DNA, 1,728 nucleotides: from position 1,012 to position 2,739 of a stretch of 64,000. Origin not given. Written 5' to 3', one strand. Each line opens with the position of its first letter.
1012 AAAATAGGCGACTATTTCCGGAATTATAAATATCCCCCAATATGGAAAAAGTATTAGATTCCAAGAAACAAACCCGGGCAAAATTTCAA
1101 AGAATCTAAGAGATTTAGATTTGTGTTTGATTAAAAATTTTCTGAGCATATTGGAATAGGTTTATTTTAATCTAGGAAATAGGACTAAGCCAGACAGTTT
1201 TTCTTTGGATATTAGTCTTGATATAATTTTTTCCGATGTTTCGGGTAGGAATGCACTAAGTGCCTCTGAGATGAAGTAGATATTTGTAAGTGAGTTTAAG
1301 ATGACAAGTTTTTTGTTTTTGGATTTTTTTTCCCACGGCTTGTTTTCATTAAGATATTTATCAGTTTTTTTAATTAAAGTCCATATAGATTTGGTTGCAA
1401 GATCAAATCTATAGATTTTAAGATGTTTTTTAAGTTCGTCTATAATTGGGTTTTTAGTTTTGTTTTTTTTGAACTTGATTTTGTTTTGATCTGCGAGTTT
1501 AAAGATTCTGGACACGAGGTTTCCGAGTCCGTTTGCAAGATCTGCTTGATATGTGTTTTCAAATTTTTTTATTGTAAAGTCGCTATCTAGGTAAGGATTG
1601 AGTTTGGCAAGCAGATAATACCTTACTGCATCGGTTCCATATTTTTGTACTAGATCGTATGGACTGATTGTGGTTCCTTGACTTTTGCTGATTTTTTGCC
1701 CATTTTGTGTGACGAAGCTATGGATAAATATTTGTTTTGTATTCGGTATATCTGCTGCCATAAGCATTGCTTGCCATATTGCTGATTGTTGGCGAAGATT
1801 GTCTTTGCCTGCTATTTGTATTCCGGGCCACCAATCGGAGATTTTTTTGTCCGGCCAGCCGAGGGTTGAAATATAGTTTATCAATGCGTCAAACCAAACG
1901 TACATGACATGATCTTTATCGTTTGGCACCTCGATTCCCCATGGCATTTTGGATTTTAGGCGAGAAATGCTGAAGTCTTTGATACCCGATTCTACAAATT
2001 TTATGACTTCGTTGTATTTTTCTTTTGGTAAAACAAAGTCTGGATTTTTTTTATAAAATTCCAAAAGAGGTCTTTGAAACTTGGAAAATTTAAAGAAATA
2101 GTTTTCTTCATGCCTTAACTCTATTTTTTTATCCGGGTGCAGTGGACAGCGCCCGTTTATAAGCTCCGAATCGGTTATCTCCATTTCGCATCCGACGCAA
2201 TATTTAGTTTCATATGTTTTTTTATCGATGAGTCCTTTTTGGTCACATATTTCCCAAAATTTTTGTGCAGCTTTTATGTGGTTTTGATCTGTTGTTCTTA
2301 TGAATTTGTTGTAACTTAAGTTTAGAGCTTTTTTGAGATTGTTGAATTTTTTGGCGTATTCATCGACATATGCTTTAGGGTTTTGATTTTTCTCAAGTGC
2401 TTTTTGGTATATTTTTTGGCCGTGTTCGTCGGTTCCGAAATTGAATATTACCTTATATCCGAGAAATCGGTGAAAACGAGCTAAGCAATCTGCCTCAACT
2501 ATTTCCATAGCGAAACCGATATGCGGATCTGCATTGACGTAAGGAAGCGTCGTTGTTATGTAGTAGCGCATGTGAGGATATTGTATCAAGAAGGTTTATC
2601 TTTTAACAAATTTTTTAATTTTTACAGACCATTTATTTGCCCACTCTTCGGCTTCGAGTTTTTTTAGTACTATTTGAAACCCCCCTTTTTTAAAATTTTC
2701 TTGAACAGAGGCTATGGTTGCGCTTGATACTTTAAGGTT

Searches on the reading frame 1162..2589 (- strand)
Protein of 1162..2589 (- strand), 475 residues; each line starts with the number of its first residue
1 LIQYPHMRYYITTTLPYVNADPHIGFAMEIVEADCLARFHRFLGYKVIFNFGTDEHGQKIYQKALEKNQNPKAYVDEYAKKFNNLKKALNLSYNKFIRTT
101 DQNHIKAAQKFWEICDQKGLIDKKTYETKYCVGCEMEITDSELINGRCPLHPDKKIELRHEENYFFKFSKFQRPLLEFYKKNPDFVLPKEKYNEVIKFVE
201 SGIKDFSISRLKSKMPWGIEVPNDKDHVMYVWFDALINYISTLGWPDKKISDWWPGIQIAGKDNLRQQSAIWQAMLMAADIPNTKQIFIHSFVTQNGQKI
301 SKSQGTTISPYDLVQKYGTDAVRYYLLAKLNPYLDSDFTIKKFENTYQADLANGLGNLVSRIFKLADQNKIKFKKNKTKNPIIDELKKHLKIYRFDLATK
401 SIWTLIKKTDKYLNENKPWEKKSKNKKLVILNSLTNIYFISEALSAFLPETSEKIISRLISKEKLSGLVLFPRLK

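Call 78: search_protein_families(library=pfam, proteins=[window:1162-2589:-], max_evalue=0.01)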
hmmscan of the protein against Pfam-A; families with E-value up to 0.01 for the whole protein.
window:1162-2589:- (475 aa): 4 families
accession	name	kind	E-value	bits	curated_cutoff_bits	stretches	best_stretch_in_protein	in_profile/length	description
PF09334.17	tRNA-synt_1g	-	1e-93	314.6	20.1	2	154-362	174-390/391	tRNA synthetases class I (M)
PF00133.28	tRNA-synt_1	-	4.8e-29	101.8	22.7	2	225-327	295-403/414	tRNA synthetases class I (I, L, M and V)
PF01406.26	tRNA-synt_1e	-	1.4e-12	48.1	27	2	17-113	18-113/301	tRNA synthetases class I (C) catalytic domain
PF01921.24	tRNA-synt_1f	-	0.00016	21.2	27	1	260-347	240-329/360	tRNA synthetases class I (K)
